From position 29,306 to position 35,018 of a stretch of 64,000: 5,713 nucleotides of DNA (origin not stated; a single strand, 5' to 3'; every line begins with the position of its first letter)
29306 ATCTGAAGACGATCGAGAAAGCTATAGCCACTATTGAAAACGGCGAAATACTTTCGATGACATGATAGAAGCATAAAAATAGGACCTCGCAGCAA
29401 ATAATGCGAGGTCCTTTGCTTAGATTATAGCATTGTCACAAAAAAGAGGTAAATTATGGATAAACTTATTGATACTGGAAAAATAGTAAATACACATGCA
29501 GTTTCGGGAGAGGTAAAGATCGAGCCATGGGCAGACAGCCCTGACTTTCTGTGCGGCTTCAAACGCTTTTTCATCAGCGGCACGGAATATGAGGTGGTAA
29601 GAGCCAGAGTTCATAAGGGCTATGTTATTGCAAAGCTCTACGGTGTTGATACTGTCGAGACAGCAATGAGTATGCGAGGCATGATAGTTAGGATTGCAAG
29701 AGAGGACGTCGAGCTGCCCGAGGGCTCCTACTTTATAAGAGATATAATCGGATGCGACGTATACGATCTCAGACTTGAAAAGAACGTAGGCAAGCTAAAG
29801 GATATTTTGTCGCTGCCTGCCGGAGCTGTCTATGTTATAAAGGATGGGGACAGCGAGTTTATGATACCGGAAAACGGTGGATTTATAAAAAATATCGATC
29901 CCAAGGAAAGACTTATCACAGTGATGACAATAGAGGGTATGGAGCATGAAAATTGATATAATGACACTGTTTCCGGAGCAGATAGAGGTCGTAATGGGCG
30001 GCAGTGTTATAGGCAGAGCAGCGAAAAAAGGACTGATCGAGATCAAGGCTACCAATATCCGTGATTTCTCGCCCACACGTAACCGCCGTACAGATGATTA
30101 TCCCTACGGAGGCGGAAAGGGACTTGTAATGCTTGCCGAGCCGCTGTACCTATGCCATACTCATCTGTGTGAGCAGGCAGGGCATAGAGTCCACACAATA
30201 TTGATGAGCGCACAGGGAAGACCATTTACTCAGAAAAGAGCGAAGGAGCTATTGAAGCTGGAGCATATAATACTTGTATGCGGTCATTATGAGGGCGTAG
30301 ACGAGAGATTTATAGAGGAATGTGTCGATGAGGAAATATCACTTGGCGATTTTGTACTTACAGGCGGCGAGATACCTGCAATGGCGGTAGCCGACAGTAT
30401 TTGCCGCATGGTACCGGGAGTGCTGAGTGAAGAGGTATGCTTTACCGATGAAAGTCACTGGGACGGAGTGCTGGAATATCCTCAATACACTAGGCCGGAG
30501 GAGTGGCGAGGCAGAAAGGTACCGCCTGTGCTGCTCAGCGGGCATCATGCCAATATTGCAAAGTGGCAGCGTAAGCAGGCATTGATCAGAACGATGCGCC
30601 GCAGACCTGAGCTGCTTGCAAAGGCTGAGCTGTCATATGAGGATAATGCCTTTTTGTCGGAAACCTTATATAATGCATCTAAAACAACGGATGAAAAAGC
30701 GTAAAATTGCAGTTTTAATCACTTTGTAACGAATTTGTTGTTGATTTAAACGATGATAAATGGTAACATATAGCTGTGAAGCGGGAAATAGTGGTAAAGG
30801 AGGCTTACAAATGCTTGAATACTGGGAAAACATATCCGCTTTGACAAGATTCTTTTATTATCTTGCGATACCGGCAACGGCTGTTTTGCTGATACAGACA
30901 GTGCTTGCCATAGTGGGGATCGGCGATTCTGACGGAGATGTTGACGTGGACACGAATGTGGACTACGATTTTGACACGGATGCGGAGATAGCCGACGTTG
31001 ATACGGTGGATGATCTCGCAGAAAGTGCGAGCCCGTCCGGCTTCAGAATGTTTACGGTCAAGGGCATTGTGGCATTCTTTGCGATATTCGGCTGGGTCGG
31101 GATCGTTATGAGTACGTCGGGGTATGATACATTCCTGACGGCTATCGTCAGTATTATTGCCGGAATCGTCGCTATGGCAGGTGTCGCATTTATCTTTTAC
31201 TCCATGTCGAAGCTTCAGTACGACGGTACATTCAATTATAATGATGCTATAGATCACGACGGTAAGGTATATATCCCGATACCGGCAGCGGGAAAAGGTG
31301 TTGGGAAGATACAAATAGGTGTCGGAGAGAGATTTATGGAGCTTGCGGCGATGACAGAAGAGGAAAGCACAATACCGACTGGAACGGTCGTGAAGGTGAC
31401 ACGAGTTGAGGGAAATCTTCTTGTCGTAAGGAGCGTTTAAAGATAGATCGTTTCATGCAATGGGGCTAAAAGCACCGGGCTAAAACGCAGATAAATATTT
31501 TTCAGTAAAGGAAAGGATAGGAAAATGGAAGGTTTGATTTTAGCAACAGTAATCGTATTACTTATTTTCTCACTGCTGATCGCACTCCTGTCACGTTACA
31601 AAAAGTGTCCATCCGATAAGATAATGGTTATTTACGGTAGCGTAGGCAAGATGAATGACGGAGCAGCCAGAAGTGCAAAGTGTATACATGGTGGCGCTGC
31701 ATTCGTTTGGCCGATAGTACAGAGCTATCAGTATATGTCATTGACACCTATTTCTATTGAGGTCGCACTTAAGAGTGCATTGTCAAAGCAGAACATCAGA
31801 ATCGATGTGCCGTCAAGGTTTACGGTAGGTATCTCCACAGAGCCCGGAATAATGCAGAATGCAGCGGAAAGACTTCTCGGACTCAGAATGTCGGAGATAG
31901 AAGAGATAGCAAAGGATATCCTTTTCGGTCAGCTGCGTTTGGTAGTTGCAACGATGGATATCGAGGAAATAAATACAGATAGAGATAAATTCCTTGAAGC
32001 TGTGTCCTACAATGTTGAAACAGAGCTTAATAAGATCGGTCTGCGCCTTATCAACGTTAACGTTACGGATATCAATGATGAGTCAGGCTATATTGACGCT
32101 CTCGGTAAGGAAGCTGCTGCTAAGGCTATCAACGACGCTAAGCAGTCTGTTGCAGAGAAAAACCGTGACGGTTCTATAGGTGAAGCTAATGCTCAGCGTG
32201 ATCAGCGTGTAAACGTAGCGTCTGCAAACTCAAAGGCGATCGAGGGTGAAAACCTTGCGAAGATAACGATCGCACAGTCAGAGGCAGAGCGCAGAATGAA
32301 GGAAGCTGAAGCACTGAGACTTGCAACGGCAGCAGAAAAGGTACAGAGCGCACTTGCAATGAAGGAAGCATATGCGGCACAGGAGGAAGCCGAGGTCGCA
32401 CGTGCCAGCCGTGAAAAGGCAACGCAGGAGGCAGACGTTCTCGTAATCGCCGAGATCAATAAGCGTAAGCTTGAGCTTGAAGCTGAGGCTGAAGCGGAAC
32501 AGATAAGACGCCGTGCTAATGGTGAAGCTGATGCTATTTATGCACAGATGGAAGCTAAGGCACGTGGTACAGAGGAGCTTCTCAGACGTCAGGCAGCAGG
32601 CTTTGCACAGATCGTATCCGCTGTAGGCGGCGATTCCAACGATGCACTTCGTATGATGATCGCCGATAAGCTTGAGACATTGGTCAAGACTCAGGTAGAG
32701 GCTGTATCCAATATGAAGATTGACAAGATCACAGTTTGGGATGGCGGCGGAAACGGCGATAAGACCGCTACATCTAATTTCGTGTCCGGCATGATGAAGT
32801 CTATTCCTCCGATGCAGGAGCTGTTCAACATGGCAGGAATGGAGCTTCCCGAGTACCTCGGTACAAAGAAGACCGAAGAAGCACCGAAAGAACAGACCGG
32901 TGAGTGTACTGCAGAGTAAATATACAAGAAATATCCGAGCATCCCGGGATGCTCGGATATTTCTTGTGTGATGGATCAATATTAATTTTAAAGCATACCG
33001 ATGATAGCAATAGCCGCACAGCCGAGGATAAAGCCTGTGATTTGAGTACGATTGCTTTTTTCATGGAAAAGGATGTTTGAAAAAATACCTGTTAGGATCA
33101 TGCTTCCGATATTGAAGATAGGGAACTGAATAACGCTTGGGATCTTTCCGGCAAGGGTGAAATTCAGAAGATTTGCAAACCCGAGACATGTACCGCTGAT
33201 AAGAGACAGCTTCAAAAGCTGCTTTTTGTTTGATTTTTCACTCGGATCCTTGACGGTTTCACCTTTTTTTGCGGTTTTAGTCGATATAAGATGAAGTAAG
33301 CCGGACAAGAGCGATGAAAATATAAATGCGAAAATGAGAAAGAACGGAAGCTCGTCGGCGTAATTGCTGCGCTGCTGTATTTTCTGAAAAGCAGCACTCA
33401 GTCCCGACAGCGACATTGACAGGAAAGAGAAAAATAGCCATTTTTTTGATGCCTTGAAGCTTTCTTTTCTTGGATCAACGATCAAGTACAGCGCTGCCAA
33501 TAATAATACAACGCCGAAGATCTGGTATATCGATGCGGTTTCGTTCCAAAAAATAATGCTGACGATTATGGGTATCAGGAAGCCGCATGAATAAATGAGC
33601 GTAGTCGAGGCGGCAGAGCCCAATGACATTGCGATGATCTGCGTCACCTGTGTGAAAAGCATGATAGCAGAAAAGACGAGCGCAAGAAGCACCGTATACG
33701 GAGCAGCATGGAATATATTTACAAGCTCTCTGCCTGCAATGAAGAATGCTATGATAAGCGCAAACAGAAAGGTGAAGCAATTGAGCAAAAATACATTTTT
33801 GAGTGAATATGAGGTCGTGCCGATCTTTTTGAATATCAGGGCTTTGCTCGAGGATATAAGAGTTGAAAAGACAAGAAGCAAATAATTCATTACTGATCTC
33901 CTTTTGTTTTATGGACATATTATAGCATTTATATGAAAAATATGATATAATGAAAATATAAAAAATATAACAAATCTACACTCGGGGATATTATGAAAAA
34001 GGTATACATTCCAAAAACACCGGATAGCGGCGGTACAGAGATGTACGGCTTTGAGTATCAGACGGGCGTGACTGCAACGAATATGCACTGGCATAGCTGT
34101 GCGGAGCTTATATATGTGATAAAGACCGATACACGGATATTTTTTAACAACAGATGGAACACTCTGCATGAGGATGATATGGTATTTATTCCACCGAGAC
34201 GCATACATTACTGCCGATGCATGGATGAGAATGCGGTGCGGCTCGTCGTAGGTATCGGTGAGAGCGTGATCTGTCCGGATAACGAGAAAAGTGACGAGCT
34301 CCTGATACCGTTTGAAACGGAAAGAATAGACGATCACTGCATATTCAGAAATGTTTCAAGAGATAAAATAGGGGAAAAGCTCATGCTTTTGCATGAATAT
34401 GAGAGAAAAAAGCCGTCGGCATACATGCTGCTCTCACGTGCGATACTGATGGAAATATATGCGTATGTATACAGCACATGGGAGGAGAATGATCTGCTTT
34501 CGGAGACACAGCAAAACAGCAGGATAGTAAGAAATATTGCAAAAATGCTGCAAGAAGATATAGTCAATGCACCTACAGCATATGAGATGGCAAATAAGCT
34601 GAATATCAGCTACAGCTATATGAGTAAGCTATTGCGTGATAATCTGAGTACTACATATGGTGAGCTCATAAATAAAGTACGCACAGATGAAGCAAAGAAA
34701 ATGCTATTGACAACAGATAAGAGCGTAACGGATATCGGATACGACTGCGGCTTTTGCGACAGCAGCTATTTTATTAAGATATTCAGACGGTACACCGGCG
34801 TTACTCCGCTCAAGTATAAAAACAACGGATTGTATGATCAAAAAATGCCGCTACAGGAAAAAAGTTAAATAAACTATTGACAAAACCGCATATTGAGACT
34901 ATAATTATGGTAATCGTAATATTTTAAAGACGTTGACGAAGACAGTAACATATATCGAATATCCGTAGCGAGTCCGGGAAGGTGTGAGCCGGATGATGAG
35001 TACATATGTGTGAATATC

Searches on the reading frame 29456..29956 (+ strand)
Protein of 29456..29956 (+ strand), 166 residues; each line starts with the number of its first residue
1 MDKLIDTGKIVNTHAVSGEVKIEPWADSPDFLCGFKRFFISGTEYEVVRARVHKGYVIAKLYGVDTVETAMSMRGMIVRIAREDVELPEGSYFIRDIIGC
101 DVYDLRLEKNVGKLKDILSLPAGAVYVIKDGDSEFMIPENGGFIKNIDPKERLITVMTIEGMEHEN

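Call 88: search_protein_families(library=pfam, proteins=[window:29456-29956:+], max_evalue=0.001)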
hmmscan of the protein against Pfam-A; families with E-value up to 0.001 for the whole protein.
window:29456-29956:+ (166 aa): 3 families
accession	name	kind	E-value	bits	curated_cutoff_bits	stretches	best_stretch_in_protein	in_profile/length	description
PF01782.24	RimM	-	6.3e-16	58.8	23.5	1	7-84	2-84/84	RimM N-terminal domain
PF24986.1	PRC_RimM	-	5.6e-11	42.4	27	1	96-161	3-68/69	RimM PRC barrel domain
PF05239.21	PRC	-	2.4e-07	31.1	21.2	1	90-161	2-76/78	PRC-barrel domain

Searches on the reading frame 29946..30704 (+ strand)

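Call 88: search_protein_families(library=pfam, proteins=[window:29946-30704:+], max_evalue=0.001)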
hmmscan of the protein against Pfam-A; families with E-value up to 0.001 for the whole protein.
window:29946-30704:+ (252 aa): 1 family
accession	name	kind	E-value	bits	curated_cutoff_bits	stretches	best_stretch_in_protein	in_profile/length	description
PF01746.26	tRNA_m1G_MT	-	2.1e-57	194.5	27.3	1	23-221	2-195/195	tRNA (Guanine-1)-methyltransferase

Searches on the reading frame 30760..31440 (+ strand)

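Call 88: search_protein_families(library=pfam, proteins=[window:30760-31440:+], max_evalue=0.001)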
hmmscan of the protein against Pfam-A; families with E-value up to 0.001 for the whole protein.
window:30760-31440:+ (226 aa): 1 family
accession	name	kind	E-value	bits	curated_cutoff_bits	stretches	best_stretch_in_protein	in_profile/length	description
PF01957.25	NfeD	-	3.7e-05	24.3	29.1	1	178-224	15-56/57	NfeD-like C-terminal, partner-binding domain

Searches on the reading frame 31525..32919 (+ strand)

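Call 88: search_protein_families(library=pfam, proteins=[window:31525-32919:+], max_evalue=0.001)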
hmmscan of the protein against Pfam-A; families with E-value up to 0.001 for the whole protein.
window:31525-32919:+ (464 aa): 1 family
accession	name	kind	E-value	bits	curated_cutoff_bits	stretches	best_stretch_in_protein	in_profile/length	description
PF01145.31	Band_7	-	8.8e-26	91.5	23.6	1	32-213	7-175/176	SPFH domain / Band 7 family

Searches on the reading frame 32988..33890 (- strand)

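Call 88: search_protein_families(library=pfam, proteins=[window:32988-33890:-], max_evalue=0.001)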
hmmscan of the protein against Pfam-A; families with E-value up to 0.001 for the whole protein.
window:32988-33890:- (300 aa): 1 family
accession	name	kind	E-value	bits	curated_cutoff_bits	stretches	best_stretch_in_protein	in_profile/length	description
PF00892.27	EamA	-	3.5e-13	50.4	28.2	2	150-298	2-134/135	EamA-like transporter family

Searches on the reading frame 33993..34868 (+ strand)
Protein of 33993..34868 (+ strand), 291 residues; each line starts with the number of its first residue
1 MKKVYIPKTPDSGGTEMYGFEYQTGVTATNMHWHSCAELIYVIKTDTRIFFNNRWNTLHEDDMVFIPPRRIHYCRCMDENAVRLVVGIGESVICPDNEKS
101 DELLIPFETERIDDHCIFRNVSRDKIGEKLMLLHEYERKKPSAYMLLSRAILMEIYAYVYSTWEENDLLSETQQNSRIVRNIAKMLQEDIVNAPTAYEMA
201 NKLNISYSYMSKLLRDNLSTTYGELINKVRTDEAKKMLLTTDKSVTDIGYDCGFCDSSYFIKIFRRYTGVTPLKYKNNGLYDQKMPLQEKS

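Call 88: search_protein_families(library=pfam, proteins=[window:33993-34868:+], max_evalue=0.001)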
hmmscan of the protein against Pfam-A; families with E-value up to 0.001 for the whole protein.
window:33993-34868:+ (291 aa): 3 families
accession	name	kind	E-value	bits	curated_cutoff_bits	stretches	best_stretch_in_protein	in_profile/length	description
PF12833.13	HTH_18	-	4.3e-21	75.4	33.6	1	199-277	1-79/80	Helix-turn-helix domain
PF00165.29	HTH_AraC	-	5.3e-15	55.6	26.6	1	239-275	2-40/42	Bacterial regulatory helix-turn-helix proteins, AraC family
PF07883.17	Cupin_2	-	1.8e-07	31.2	27.2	1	21-86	4-68/70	Cupin domain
